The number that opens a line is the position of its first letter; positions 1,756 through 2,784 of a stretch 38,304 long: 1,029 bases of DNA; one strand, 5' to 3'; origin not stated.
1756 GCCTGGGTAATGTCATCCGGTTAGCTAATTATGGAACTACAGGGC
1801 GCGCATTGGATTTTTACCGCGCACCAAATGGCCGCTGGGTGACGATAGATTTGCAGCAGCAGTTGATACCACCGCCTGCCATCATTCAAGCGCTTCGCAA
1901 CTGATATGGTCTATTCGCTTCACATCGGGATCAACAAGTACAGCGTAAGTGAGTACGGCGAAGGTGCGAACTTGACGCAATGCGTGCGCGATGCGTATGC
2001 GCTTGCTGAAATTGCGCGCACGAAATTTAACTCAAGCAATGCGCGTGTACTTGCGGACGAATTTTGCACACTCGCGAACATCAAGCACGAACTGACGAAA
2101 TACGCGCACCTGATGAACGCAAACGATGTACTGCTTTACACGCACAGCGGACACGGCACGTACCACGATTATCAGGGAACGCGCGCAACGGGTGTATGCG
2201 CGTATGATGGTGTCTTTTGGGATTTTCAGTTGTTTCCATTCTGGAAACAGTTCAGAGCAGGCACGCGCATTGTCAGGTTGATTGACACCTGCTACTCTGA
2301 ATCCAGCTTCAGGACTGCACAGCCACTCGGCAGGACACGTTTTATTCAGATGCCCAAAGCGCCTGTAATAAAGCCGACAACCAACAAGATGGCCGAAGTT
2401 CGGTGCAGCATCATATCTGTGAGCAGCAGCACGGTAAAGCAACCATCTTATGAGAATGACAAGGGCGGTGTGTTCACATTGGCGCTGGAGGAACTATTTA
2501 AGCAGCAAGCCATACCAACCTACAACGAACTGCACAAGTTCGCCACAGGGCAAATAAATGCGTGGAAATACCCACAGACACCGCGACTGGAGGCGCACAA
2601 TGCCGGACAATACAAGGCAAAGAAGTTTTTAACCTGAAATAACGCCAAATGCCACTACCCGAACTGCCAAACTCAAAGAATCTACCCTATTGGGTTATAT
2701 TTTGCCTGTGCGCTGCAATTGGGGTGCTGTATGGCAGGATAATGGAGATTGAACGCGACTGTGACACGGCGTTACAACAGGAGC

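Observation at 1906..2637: Phage-encoded caspase-like (C14) protease between the fibre genes and the lysis cassette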

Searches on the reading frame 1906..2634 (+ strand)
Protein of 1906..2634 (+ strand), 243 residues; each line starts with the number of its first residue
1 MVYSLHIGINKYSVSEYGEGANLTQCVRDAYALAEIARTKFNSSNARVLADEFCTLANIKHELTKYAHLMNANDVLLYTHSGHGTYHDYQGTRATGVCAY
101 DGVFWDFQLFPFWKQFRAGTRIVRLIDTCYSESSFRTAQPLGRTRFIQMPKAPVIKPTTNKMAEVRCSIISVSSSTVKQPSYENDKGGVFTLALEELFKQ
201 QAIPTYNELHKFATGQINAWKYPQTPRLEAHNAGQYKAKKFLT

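Call 3: search_protein_families(library=pfam, proteins=[window:1906-2634:+], max_evalue=1)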
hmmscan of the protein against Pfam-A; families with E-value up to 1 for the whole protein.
window:1906-2634:+ (243 aa): 0 families

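Call 4: search_protein_families(library=phrogs, proteins=[window:1906-2634:+], max_evalue=0.01)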
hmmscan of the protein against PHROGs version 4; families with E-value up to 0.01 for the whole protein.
window:1906-2634:+ (243 aa): 0 families

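Call 5: find_homologous_proteins(query=window:1906-2634:+, max_evalue=0.001)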
Query window:1906-2634:+ (243 aa): 20 proteins with E <= 0.001 among 233 candidates.
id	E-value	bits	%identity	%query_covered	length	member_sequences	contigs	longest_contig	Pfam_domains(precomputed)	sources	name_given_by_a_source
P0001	2.9e-162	556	99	100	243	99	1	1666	-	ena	-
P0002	9.3e-136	469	81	100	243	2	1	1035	-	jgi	jgi:hypothetical protein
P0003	1.7e-69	252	50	100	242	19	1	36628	-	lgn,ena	-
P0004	3.2e-69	251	50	100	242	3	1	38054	-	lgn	-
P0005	4.9e-69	251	50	100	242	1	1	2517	PF00656.28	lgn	-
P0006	6.9e-69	250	50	100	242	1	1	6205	PF00656.28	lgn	-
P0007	1.1e-68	249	49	100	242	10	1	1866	-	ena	-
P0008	1.2e-68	249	49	100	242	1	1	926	-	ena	-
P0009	8.4e-68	246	49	100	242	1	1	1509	PF00656.28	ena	-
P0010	1.2e-62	230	49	99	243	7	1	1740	PF00656.28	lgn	-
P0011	1.4e-60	223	49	93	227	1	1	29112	PF00656.28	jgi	jgi:hypothetical protein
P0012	1.6e-60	223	48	93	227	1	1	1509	PF00656.28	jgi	jgi:hypothetical protein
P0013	3.6e-60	222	49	95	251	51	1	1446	PF00656.28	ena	-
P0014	1.3e-55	207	46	93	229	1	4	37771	PF00656.28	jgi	jgi:hypothetical protein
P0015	5.3e-55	205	45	100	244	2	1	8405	PF00656.28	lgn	-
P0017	4.5e-52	195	43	97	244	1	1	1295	PF00656.28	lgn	-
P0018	2.6e-6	45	25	99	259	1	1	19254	PF00656.28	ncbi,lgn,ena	-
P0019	5.3e-6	44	26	95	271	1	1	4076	PF00656.28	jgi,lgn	-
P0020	3.3e-4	38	25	93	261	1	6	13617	PF00656.28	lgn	-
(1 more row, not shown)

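Call 6: search_solved_structures(query=window:1906-2634:+, max_evalue=10, show_alignments=3)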
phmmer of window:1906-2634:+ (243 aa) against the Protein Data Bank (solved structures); distinct sequences matched with E-value up to 10: 14.
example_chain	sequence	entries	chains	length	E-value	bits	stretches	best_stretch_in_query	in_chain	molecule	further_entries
3bij_A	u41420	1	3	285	5.8e-10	42.4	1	4-144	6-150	Uncharacterized protein GSU0716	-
9j7p_A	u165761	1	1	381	0.038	16.8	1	123-185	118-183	Cystathionine gamma-synthase homolog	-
7mcb_H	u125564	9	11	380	0.038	16.8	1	123-185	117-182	Bifunctional cystathionine gamma-lyase/homocysteine desulfhydrase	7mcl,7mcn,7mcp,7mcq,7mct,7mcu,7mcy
9j7q_A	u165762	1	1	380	0.039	16.8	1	123-185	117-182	Cystathionine gamma-synthase homolog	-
6kgz_A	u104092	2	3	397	0.039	16.8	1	123-185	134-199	Cystathionine gamma-lyase | Cystathionine gamma lyase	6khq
7md9_H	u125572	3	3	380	0.042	16.7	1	123-185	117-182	Bifunctional cystathionine gamma-lyase/homocysteine desulfhydrase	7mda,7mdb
7md1_H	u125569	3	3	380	0.042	16.7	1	123-185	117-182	Bifunctional cystathionine gamma-lyase/homocysteine desulfhydrase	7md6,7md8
9j7r_A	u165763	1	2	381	0.043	16.6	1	123-185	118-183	Cystathionine gamma-synthase homolog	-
9xlu_A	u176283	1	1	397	0.072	15.9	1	123-185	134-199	Cystathionine gamma-synthase homolog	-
8a53_A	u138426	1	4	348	0.35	13.7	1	23-160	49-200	Metacaspase-9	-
9lpb_A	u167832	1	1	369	0.35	13.6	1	9-114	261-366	Terpene synthase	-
9n3d_A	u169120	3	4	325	0.62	12.8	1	23-132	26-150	Metacaspase-9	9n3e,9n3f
6w8s_A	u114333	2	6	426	1.4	11.6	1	17-86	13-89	Metacaspase-4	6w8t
6w8r_A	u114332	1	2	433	1.8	11.3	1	17-86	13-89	Metacaspase-4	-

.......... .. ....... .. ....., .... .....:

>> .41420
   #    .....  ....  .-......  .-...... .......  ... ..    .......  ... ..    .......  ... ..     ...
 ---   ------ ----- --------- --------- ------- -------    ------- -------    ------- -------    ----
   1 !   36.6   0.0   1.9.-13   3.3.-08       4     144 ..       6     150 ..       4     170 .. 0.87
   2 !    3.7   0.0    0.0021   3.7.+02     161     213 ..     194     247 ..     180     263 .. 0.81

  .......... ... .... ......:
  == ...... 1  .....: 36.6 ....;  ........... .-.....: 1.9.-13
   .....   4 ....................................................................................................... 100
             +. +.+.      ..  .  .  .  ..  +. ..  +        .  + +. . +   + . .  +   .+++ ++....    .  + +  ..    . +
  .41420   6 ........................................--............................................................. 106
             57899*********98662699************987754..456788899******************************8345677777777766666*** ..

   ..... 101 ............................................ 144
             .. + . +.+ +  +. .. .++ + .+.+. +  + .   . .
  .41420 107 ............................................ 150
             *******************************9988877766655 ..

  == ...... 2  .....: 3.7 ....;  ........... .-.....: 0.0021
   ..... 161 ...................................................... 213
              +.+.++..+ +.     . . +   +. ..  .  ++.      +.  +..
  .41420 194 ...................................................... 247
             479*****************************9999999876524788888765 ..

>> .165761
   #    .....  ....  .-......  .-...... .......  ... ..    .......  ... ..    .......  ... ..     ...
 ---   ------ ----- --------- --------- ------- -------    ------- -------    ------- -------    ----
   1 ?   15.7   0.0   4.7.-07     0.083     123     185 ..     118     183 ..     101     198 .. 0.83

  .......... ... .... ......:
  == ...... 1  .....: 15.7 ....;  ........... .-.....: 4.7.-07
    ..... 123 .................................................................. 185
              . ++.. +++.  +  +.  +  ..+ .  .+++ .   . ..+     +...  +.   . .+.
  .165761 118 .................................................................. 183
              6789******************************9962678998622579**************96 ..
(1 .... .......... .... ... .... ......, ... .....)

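Call 9: search_solved_structures(query=A1, max_evalue=1, show_alignments=2)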
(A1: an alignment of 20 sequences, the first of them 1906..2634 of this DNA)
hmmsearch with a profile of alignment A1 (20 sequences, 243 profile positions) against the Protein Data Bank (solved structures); distinct sequences matched with E-value up to 1: 11.
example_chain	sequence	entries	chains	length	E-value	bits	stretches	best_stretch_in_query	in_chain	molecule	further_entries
3bij_A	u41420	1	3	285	2.1e-38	135.5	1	4-226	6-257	Uncharacterized protein GSU0716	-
4afr_A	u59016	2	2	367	3.6e-26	95.5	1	3-235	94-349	METACASPASE | METACASPASE MCA2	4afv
4af8_A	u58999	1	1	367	5.2e-26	94.9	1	3-235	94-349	METACASPASE MCA2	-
4afp_A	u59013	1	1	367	5.4e-26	94.9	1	3-235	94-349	METACASPASE MCA2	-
4f6o_A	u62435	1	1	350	5.7e-26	94.8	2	4-137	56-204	Metacaspase-1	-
7qp0_A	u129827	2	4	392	4.6e-25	91.8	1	4-232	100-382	Metacaspase-1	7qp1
6w8s_A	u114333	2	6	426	2.4e-24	89.5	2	4-137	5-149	Metacaspase-4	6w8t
4f6p_A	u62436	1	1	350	4.1e-24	88.7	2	4-137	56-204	Metacaspase-1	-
6w8r_A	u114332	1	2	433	1.9e-22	83.3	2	4-137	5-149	Metacaspase-4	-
9n3d_A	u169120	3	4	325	1.1e-21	80.8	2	12-135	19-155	Metacaspase-9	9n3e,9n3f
8a53_A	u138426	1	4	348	4.9e-21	78.6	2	12-135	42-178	Metacaspase-9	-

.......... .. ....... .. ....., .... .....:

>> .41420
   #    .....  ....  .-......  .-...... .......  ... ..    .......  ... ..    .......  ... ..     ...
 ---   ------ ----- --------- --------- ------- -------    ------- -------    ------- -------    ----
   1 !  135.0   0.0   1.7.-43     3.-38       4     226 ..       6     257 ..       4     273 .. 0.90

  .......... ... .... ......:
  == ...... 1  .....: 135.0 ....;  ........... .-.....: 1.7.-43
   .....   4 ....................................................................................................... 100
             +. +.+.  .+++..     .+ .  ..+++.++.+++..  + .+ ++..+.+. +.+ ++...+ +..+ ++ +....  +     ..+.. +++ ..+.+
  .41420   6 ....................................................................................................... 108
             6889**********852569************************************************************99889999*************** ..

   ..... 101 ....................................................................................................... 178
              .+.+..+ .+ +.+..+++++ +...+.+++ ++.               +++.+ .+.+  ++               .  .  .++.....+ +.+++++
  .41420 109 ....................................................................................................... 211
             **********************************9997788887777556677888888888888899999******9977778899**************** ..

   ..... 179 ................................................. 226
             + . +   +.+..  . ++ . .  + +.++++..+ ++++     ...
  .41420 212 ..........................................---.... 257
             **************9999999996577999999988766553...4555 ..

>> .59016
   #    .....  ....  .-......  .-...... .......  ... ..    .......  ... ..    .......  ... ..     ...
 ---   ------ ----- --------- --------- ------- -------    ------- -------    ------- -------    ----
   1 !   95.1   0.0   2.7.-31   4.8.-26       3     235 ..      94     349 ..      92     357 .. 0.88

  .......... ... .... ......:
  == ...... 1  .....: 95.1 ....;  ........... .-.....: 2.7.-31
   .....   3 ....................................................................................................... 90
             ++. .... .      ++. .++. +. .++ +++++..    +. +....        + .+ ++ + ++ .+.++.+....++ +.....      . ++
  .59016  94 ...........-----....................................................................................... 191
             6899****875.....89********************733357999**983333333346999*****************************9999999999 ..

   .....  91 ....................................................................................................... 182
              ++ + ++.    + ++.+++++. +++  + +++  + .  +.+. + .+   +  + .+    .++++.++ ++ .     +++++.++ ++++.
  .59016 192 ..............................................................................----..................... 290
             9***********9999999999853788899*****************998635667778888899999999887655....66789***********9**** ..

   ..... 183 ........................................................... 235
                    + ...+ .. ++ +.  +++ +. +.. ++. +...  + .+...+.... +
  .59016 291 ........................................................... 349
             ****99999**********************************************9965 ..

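Call 10: search_protein_families(library=pfam, alignment_id=A1, max_evalue=0.01)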
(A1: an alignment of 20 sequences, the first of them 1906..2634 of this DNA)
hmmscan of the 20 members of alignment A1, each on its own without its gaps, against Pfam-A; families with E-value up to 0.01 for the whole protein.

A. member 1, window:1906-2634:+ (243 aa): 0 families

B. families by the number of members that match (of 20 scanned): 1 family
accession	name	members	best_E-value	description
PF00656.27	Peptidase_C14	13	4.1e-30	Caspase domain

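Call 14: find_encoding_contigs(protein=P0004, flank=10000, max_places=3)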
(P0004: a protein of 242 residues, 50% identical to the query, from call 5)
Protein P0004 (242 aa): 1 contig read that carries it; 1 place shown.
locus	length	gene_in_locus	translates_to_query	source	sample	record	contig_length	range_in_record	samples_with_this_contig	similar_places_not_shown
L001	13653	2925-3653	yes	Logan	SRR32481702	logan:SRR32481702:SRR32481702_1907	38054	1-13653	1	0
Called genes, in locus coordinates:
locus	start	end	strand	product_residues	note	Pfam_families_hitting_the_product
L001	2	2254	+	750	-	?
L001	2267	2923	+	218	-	-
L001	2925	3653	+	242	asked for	-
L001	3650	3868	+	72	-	-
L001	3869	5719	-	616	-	-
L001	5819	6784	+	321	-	-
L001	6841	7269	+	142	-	-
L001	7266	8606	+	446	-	-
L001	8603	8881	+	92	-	-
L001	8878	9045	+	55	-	-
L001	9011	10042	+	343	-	PF20459:DUF6712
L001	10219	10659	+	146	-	-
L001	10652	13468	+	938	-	-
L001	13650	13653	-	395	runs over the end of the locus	PF00589:Phage_integrase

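Call 15: find_encoding_contigs(protein=P0018, flank=10000, max_places=3)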
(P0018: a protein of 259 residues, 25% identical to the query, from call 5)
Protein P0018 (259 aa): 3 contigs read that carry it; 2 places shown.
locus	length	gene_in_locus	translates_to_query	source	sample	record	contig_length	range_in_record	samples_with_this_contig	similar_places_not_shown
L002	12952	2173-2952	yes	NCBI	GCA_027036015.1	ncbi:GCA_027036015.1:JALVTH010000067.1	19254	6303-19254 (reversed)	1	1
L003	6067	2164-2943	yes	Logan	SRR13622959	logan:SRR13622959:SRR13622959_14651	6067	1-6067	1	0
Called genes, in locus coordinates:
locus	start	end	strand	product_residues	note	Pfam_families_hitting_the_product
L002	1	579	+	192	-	?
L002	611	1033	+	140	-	PF01880:Desulfoferrodox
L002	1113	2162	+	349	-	PF00753:Lactamase_B (weak)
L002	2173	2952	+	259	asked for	PF00656:Peptidase_C14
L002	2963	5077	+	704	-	PF00112:Peptidase_C1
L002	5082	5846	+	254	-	-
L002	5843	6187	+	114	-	-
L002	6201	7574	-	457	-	PF16736:sCache_like (faint), PF00512:HisKA, PF02518:HATPase_c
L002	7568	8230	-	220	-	PF00072:Response_reg, PF00486:Trans_reg_C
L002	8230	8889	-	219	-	PF01895:PhoU (weak)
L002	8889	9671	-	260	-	PF02463:SMC_N (faint), PF03215:Rad17 (weak), PF00005:ABC_tran, PF13304:AAA_21 (faint), PF13401:AAA_22 (faint)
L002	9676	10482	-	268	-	PF00528:BPD_transp_1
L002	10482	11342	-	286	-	PF00528:BPD_transp_1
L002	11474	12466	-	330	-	PF01547:SBP_bac_1, PF12849:PBP_like_2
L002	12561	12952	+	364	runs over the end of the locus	PF02405:MlaE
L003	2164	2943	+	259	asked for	PF00656:Peptidase_C14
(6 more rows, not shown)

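Call 16: predict_structure(alignment_id=A1)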
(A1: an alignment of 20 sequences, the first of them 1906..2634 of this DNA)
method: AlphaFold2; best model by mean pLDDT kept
length: 243 residues; sequences in the alignment: 20
mean_pLDDT: 85.2   pTM: 0.85
mean pLDDT of the five models: 85.2, 84.9, 84.8, 81.8, 81.6
residues with pLDDT >= 90: 124; 70-90: 80; 50-70: 37; < 50: 2
segments of 3 or more residues with pLDDT < 50: none
pLDDT, mean of each block of 10 residues (from residue 1): 91 65 84 93 90 91 96 94 71 78 85 94 88 61 55 73 91 84 89 94 95 96 92 93 91
secondary structure, 60 per line:
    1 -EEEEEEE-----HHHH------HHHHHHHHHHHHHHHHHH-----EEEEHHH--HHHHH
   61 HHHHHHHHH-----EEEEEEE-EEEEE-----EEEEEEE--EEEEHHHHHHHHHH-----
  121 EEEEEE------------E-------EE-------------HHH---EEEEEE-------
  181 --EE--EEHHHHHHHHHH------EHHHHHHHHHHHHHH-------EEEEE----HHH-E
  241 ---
elements in order: E2-8 H14-17 H24-41 E47-50 H56-69 E75-81 E83-87 E93-99 E102-105 H106-115 E121-126 E168-173 H189-198 H206-219 E227-231

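Call 23: fold_search(model_id=the predicted structure, library=pdb)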
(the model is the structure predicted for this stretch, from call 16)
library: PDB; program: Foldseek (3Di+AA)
matches with E <= 10: 700; with E <= 0.001: 120
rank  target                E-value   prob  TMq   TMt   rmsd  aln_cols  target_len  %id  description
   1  3bij_B                3.1e-15  1.00  0.78  0.73   5.0       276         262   22  Crystal structure of protein GSU0716 from Geobacter sulfurreducens. Northeast Structural Genomics target GsR13 (released 2007-12-11)
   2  3bij_C                5.1e-15  1.00  0.79  0.73   4.9       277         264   22  Crystal structure of protein GSU0716 from Geobacter sulfurreducens. Northeast Structural Genomics target GsR13 (released 2007-12-11)
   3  3bij_A                5.8e-14  1.00  0.78  0.72   5.1       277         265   22  Crystal structure of protein GSU0716 from Geobacter sulfurreducens. Northeast Structural Genomics target GsR13 (released 2007-12-11)
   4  9n3d                  1.9e-11  1.00  0.75  0.60   7.3       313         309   17  Crystal structure of Arabidopsis metacaspase 9 C147G at pH 4.2 (released 2025-06-11)
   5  4afp                  2.4e-11  1.00  0.70  0.53   6.8       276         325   17  The structure of metacaspase 2 from T. brucei determined in the presence of Samarium (released 2012-05-02)
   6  8a53_A                3.1e-11  1.00  0.74  0.61   6.3       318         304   16  Crystal structure of AtMCA-IIf C147A (metacaspase 9) from Arabidopsis thaliana (released 2023-05-31)
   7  7qp0_B                3.1e-11  1.00  0.69  0.64   6.5       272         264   19  Crystal structure of metacaspase from candida glabrata with magnesium (released 2023-01-11)
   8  6w8r_B                3.6e-11  1.00  0.74  0.53   6.2       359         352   13  Crystal structure of metacaspase 4 C139A from Arabidopsis (released 2020-05-20)
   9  9n3f                  6.6e-11  1.00  0.75  0.59   7.2       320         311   16  Crystal structure of Arabidopsis Metacaspase 9 C147G at pH 7.5 (released 2025-06-11)
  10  4af8                  6.6e-11  1.00  0.67  0.50   7.7       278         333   16  The structural basis for metacaspase substrate specificity and activation (released 2012-05-02)
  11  9n3e_B                7.0e-11  1.00  0.75  0.59   5.4       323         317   16  Crystal structure of Arabidopsis metacaspase 9 C147G at pH 5.5 (released 2025-06-11)
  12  9n3e_A                7.5e-11  1.00  0.74  0.58   8.1       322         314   16  Crystal structure of Arabidopsis metacaspase 9 C147G at pH 5.5 (released 2025-06-11)
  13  8a53_D                8.0e-11  1.00  0.77  0.63   7.2       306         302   17  Crystal structure of AtMCA-IIf C147A (metacaspase 9) from Arabidopsis thaliana (released 2023-05-31)
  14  8a53_B                9.0e-11  1.00  0.71  0.58   8.1       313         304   16  Crystal structure of AtMCA-IIf C147A (metacaspase 9) from Arabidopsis thaliana (released 2023-05-31)
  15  6w8r_A                9.0e-11  1.00  0.72  0.50   8.0       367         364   13  Crystal structure of metacaspase 4 C139A from Arabidopsis (released 2020-05-20)
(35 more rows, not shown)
